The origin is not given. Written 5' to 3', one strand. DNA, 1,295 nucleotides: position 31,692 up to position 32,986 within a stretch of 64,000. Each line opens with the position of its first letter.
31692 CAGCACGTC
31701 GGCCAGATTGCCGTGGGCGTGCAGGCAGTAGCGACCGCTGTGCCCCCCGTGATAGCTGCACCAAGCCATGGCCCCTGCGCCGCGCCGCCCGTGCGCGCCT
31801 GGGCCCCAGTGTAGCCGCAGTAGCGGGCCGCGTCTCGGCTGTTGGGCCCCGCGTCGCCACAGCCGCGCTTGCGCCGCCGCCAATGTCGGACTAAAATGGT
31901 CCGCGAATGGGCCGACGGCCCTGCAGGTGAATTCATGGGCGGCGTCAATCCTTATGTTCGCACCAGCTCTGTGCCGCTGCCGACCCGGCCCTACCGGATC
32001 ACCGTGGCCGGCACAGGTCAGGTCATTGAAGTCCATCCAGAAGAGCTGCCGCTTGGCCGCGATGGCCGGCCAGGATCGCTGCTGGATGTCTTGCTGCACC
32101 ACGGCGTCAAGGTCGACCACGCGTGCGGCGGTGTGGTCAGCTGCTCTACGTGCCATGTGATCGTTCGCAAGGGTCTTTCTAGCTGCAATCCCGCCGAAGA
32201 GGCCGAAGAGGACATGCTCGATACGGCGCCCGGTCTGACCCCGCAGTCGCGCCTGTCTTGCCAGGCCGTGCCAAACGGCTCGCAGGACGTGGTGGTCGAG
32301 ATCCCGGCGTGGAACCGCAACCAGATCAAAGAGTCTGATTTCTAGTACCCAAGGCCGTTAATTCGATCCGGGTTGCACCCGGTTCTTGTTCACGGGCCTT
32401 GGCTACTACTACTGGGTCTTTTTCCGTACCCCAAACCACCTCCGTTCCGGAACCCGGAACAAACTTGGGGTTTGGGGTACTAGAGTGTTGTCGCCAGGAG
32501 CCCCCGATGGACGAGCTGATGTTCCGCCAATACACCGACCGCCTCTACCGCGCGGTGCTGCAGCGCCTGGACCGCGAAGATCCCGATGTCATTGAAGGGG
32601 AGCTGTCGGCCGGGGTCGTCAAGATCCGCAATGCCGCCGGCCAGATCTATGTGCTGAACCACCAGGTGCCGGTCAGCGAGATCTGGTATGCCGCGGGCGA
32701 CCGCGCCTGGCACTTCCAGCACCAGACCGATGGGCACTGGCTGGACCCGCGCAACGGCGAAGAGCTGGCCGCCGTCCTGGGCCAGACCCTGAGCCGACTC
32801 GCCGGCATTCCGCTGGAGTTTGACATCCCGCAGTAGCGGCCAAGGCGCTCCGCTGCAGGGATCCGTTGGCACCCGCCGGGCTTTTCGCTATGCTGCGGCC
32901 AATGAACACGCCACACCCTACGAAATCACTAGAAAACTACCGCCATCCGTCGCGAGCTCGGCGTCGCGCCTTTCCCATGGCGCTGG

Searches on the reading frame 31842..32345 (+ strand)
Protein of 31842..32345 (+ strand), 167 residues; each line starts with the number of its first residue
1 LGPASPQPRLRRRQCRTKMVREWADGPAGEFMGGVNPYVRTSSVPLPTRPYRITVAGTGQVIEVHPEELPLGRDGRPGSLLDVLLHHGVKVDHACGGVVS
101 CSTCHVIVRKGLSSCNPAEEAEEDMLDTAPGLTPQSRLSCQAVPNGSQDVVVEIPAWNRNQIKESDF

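Call 29: search_protein_families(library=pfam, proteins=[window:31842-32345:+])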
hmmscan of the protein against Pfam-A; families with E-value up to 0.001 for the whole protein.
window:31842-32345:+ (167 aa): 1 family
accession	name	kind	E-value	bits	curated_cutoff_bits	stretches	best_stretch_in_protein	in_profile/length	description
PF00111.32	Fer2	-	9.2e-10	38.8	21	1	78-144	16-76/77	2Fe-2S iron-sulfur cluster binding domain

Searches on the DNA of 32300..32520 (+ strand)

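Call 15: search_rna_families(source=window, start=32300, end=32520, threshold=evalue, max_evalue=10, show_alignments=2)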
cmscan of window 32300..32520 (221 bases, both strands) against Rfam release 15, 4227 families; matches with E-value up to 10: 7.
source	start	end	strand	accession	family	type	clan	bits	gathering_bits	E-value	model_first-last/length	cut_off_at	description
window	32342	32408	+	RF03786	mir-9449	Gene; miRNA;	-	21.8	100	0.04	1-68/68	no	mir-9449 microRNA precursor family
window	32429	32477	-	RF03754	mir-3116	Gene; miRNA;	-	16.4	65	0.79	1-68/68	no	mir-3116 microRNA precursor family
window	32425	32481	-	RF04096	mir-4433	Gene; miRNA;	-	14.8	77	2.5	1-83/83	no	mir-4433 microRNA precursor family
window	32426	32480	-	RF01025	mir-934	Gene; miRNA;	-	14.1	80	4.6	1-83/83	no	mir-934 microRNA precursor family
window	32421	32486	-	RF03488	mir-2366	Gene; miRNA;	-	13.9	68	6.6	1-83/83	no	mir-2366 microRNA precursor family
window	32355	32395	-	RF03241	mir-1789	Gene; miRNA;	-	13.1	88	5.2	1-63/63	no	mir-1789 microRNA precursor family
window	32340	32485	+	RF04213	MIR7807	Gene; miRNA;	-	13.1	90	5.7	1-134/134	no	MIR7807 microRNA precursor family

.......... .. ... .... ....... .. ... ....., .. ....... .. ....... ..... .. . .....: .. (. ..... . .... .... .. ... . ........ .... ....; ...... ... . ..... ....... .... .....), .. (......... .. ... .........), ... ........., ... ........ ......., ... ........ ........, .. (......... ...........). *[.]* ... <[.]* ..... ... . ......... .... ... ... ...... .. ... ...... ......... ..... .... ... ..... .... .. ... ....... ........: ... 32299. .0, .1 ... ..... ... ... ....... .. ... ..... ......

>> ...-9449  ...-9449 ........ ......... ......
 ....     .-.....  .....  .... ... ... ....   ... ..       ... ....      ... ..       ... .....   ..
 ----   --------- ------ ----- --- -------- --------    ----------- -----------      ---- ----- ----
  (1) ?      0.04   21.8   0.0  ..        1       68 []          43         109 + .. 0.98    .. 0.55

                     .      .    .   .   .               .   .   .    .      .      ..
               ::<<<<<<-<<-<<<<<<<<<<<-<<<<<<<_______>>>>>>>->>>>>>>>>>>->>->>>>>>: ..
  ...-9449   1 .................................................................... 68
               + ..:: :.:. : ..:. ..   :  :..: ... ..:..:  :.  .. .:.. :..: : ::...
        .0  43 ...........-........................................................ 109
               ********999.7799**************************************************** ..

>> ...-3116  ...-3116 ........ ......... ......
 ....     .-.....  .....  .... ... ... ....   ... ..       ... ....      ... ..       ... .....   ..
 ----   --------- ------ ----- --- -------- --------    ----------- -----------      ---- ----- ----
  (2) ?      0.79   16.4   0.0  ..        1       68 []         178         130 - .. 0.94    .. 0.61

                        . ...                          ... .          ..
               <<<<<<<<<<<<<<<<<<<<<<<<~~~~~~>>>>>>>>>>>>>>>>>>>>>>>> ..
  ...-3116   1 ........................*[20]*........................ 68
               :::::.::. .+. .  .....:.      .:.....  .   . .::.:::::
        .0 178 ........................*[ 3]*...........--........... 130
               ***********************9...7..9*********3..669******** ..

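Call 75: search_dna_similar(query=window:32341-32484:+, collection=plasmids, mode=distant, max_evalue=0.01, max_rows=10)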
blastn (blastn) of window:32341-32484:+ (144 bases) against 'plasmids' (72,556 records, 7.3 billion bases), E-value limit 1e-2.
No match.

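Call 76: search_dna_similar(query=window:32341-32484:+, collection=phages, mode=distant, max_evalue=0.01, max_rows=10)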
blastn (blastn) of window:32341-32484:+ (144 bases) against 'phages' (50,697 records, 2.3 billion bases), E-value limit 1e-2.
No match.

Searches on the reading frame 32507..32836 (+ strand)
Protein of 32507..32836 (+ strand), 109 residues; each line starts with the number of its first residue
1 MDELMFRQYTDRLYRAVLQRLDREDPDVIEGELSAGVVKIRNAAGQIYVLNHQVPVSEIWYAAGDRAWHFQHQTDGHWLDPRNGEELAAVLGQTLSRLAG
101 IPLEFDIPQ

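Call 29: search_protein_families(library=pfam, proteins=[window:32507-32836:+])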
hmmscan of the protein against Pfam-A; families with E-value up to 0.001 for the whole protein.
window:32507-32836:+ (109 aa): 1 family
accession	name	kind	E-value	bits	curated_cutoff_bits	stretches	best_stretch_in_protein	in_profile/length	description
PF01491.21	Frataxin_Cyay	-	4.8e-16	59.3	21.3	1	1-100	1-104/107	Frataxin-like domain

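Call 30: find_homologous_proteins(query=window:32507-32836:+, max_evalue=1e-10)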
Query window:32507-32836:+ (109 aa): 37 proteins with E <= 1e-10 among 46 candidates.
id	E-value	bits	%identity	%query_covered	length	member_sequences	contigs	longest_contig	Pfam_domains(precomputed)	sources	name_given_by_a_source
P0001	7.4e-68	243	100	100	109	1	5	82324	PF01491.23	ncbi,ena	-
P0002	6.2e-58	211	86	100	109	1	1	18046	PF01491.23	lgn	-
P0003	7.1e-56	205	85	99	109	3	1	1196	PF01491.23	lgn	-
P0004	1.0e-54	201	81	99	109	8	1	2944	PF01491.23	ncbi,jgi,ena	jgi:iron donor protein CyaY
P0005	2.8e-53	197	79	99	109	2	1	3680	PF01491.23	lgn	-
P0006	1.6e-52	194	79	99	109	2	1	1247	PF01491.23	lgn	-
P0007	5.3e-52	192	78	99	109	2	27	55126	PF01491.23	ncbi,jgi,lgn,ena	jgi:iron donor protein CyaY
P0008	4.9e-49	183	76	100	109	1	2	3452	PF01491.23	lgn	-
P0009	6.4e-41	157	69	96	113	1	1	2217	PF01491.23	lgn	-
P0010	4.5e-39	151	65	98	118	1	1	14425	PF01491.23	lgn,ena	-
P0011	5.9e-39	150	65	98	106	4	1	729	PF01491.23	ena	-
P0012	1.5e-38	149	68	96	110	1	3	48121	PF01491.23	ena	-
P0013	1.3e-36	143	60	100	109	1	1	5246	PF01491.23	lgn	-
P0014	1.3e-36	143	61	100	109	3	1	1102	PF01491.23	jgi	-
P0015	2.0e-36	142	62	94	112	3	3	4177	PF01491.23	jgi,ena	jgi:CyaY protein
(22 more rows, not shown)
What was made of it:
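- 32507..32836 (+): cyaY (frataxin-like) gene downstream of copy 2. calls 29, 30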

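Call 31: find_encoding_contigs(protein=P0001, flank=10000, max_places=6)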
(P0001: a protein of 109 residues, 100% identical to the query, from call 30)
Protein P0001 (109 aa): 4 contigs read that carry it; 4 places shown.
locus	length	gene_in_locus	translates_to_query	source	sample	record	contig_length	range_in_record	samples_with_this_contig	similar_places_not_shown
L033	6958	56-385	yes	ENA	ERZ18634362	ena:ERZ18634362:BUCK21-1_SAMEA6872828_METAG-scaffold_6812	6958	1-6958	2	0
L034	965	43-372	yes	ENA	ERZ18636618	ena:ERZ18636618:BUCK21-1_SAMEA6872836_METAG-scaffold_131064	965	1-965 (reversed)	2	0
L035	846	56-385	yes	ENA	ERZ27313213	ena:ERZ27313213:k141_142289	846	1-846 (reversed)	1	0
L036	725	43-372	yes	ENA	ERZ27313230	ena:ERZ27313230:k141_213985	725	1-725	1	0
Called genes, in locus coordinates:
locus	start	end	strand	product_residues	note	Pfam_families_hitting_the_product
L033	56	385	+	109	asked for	PF01491:Frataxin_Cyay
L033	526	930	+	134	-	-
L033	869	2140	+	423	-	-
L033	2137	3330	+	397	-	-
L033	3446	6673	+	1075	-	PF07645:EGF_CA, PF12662:cEGF, PF12947:EGF_3, PF07645:EGF_CA, PF12947:EGF_3, PF12662:cEGF, PF12947:EGF_3, PF07645:EGF_CA, +8 more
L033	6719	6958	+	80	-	?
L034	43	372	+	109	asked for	PF01491:Frataxin_Cyay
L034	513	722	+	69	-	-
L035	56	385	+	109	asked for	PF01491:Frataxin_Cyay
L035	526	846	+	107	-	?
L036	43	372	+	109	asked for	PF01491:Frataxin_Cyay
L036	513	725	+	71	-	?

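Call 32: find_encoding_contigs(protein=P0002, flank=10000, max_places=4)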
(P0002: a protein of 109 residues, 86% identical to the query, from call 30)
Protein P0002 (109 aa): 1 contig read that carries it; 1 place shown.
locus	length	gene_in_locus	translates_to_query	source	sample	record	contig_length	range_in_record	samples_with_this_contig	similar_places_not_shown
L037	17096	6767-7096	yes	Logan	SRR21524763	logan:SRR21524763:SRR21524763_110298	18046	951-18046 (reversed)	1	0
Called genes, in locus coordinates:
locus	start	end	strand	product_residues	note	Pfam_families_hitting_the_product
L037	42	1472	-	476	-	-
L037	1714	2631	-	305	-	PF03781:FGE-sulfatase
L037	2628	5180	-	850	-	-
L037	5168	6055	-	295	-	PF02811:PHP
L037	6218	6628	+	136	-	PF00111:Fer2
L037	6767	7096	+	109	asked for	PF01491:Frataxin_Cyay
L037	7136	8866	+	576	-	-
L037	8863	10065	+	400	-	-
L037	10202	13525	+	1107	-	PF07645:EGF_CA, PF12947:EGF_3, PF07645:EGF_CA, PF12662:cEGF, PF12947:EGF_3, PF12662:cEGF, PF12947:EGF_3, PF07645:EGF_CA, +6 more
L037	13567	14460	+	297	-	PF00160:Pro_isomerase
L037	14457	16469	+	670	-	-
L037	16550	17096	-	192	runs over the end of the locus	PF02834:LigT_PEase, PF13563:2_5_RNA_ligase2, PF02834:LigT_PEase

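Call 33: find_encoding_contigs(protein=P0007, flank=10000, max_places=8)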
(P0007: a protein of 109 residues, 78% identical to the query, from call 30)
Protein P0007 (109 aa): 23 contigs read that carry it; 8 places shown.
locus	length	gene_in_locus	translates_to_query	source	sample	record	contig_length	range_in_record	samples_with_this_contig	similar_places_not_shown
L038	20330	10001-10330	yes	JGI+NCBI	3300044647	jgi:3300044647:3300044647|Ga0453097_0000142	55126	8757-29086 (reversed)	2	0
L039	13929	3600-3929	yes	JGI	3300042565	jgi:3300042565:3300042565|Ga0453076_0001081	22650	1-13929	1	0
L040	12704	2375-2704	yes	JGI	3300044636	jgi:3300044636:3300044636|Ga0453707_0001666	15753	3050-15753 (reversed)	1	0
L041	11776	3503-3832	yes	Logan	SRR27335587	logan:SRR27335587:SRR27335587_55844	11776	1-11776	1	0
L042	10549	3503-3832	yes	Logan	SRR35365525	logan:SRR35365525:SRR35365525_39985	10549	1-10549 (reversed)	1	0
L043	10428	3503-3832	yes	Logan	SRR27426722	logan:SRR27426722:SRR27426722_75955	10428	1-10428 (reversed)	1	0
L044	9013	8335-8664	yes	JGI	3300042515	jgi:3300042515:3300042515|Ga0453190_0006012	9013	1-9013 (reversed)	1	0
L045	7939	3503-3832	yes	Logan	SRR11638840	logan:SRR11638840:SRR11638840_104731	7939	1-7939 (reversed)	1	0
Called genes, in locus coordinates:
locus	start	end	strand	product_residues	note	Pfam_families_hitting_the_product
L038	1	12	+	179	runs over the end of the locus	PF02834:LigT_PEase, PF13563:2_5_RNA_ligase2, PF02834:LigT_PEase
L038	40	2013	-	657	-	PF13428:TPR_14 (faint), PF14559:TPR_19 (weak)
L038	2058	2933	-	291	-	PF00160:Pro_isomerase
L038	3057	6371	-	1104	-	PF07645:EGF_CA, PF07645:EGF_CA, PF12662:cEGF, PF12947:EGF_3, PF07645:EGF_CA, PF12947:EGF_3, PF12662:cEGF, PF07645:EGF_CA, +8 more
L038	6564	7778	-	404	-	-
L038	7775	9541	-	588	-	-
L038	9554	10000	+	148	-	PF00111:Fer2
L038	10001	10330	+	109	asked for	PF01491:Frataxin_Cyay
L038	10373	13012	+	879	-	PF00723:Glyco_hydro_15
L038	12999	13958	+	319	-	PF03781:FGE-sulfatase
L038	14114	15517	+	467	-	PF07478:Dala_Dala_lig_C (weak)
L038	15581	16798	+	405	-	PF01071:GARS_A (weak), PF02655:ATP-grasp_3, PF02786:CPSase_L_D2, PF02222:ATP-grasp, PF07478:Dala_Dala_lig_C, PF13535:ATP-grasp_4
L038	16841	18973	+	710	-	PF00009:GTP_EFTU, PF22042:EF-G_D2, PF03144:GTP_EFTU_D2, PF14492:EFG_III, PF03764:EFG_IV, PF00679:EFG_C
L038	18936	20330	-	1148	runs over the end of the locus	PF00873:ACR_tran, PF03176:MMPL (faint), PF00873:ACR_tran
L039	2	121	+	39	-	?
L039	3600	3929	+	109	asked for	PF01491:Frataxin_Cyay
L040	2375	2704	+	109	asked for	PF01491:Frataxin_Cyay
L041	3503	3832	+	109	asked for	PF01491:Frataxin_Cyay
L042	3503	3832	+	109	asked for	PF01491:Frataxin_Cyay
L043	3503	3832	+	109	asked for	PF01491:Frataxin_Cyay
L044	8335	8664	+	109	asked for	PF01491:Frataxin_Cyay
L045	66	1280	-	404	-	-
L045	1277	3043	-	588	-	-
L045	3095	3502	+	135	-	PF00111:Fer2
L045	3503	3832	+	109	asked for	PF01491:Frataxin_Cyay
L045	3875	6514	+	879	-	PF00723:Glyco_hydro_15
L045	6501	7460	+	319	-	PF03781:FGE-sulfatase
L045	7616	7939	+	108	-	?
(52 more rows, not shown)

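Call 48: list_cluster_members(proteins=[P0038, P0001, P0007])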
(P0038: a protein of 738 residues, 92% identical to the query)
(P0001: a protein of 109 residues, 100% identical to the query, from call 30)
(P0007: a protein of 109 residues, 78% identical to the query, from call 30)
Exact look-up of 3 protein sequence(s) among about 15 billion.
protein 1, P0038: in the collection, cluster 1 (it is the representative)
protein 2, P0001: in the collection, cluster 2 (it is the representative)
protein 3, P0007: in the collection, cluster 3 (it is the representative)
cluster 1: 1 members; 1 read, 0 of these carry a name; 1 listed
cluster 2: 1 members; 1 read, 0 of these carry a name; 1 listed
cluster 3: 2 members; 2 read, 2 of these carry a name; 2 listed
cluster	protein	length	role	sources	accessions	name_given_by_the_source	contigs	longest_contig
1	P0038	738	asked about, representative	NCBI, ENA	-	-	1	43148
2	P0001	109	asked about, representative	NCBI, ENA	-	-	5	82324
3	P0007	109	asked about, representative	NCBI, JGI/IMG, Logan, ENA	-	iron donor protein CyaY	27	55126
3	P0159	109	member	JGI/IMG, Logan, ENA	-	iron donor protein CyaY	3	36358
